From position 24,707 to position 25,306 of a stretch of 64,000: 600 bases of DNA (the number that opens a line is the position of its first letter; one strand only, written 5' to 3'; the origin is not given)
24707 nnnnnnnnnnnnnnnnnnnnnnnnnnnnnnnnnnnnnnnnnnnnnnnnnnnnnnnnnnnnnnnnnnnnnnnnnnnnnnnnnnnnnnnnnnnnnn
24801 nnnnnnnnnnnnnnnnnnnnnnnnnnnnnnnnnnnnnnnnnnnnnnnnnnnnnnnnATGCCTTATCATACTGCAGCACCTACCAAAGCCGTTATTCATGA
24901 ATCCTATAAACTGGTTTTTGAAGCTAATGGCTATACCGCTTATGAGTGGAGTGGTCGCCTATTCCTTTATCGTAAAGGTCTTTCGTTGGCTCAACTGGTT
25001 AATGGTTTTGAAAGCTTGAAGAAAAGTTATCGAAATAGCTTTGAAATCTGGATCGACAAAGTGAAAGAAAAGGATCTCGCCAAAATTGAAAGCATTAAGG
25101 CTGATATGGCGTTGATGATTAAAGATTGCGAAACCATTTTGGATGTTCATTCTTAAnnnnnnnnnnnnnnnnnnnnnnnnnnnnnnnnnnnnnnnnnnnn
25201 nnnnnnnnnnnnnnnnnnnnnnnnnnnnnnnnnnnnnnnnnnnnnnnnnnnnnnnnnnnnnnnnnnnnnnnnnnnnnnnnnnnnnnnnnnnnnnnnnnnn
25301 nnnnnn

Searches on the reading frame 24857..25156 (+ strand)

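Call 81: search_protein_families(library=phrogs, proteins=[window:24857-25156:+], max_evalue=0.01)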
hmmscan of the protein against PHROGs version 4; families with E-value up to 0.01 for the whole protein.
window:24857-25156:+ (99 aa): 0 families

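Call 82: search_protein_families(library=pfam, proteins=[window:24857-25156:+], max_evalue=0.1)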
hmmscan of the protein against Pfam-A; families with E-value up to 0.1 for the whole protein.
window:24857-25156:+ (99 aa): 1 family
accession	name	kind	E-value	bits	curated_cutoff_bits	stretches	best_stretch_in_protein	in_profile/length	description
PF22075.2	DUF6939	-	0.028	14.5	27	1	33-98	90-155/167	Family of unknown function (DUF6939)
